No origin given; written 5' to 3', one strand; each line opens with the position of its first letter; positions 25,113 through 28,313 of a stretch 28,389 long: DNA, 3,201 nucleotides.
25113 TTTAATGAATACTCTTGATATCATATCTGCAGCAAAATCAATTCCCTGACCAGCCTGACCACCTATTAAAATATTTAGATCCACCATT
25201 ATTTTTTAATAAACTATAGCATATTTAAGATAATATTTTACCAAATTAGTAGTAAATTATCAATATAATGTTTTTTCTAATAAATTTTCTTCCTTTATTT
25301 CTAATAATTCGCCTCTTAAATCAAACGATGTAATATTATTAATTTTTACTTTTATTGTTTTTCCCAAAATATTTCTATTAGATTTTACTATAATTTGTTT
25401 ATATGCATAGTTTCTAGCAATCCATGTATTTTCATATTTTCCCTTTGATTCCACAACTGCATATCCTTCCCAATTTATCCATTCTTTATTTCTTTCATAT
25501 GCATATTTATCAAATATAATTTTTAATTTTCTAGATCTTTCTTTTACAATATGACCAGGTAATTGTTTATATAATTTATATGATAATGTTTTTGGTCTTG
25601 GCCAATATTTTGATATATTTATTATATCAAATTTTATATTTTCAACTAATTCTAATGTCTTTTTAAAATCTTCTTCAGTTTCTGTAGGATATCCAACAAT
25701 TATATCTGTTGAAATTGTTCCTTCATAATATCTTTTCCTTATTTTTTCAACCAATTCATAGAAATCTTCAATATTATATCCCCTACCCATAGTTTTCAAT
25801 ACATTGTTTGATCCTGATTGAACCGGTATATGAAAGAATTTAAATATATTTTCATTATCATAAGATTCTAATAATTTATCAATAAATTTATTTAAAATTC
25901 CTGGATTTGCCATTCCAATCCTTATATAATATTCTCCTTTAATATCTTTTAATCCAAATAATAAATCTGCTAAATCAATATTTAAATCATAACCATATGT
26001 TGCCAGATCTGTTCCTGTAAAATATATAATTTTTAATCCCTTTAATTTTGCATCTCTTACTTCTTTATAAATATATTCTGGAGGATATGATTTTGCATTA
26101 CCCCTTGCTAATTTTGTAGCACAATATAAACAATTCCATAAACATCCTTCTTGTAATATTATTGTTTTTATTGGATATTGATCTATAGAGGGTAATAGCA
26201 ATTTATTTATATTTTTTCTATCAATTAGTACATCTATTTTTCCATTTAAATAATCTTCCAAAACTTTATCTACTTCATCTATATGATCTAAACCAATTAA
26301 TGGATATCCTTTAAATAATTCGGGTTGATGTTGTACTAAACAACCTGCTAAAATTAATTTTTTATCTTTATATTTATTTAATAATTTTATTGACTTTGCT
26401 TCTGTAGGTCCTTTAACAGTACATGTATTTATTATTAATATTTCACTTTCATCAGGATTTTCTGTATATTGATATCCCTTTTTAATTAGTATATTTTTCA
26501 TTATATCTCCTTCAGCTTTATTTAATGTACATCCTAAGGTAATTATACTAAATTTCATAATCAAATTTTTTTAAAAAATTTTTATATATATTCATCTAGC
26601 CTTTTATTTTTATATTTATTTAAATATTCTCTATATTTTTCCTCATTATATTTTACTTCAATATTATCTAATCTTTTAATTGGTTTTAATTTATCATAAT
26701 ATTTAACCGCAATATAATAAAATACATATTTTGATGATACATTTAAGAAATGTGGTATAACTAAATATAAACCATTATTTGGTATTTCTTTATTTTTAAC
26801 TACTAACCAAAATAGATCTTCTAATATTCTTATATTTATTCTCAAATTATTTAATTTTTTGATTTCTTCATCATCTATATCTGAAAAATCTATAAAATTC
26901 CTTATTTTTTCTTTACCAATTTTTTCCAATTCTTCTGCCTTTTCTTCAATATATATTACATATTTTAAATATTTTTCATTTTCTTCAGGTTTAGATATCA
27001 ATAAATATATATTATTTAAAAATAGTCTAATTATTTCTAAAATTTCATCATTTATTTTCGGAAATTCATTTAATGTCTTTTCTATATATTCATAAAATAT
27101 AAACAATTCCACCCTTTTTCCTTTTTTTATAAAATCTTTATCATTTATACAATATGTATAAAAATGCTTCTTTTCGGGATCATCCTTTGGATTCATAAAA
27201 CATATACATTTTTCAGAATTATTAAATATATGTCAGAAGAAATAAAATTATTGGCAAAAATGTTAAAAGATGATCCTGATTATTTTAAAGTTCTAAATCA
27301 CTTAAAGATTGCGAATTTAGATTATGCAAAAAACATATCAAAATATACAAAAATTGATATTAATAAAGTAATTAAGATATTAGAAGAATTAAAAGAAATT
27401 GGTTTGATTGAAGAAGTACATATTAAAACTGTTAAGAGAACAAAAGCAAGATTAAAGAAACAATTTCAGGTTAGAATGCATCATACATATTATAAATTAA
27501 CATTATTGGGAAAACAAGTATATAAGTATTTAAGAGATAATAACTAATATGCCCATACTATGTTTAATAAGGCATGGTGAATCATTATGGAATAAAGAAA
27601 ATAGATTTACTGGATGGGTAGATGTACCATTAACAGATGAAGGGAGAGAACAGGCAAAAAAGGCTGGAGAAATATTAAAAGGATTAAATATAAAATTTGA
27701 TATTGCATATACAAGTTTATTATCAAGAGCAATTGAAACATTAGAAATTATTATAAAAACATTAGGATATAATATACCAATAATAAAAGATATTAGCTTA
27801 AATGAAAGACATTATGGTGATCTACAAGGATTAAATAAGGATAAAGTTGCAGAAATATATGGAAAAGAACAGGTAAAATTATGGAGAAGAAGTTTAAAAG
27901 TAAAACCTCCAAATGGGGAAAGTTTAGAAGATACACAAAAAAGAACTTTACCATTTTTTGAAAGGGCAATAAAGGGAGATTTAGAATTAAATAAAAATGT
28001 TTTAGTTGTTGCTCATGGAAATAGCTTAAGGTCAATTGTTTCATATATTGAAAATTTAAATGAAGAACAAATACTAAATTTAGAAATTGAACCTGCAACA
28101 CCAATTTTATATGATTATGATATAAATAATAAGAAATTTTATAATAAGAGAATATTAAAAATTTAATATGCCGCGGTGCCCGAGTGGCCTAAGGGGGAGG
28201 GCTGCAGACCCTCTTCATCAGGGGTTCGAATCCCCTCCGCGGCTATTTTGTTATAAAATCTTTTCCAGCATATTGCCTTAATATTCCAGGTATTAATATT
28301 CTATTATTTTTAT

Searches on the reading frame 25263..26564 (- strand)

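Call 23: search_protein_families(library=pfam, proteins=[window:25263-26564:-], max_evalue=0.001)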
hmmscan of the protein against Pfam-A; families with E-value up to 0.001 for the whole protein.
window:25263-26564:- (434 aa): 3 families
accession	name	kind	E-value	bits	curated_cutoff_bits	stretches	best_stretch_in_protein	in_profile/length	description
PF04055.27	Radical_SAM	-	1.9e-28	100.1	29.5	1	135-307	1-166/166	Radical SAM superfamily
PF00919.26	UPF0004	-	6.8e-20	71.4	27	1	4-82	1-84/98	Uncharacterized protein family UPF0004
PF01938.26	TRAM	-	0.00022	21.5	21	1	371-421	12-61/61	TRAM domain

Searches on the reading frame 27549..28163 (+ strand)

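Call 23: search_protein_families(library=pfam, proteins=[window:27549-28163:+], max_evalue=0.001)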
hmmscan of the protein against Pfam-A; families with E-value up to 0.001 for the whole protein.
window:27549-28163:+ (205 aa): 1 family
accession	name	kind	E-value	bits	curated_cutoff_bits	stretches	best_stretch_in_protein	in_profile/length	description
PF00300.27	His_Phos_1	-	7.4e-49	166.5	21.7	1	4-191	1-182/194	Histidine phosphatase superfamily (branch 1)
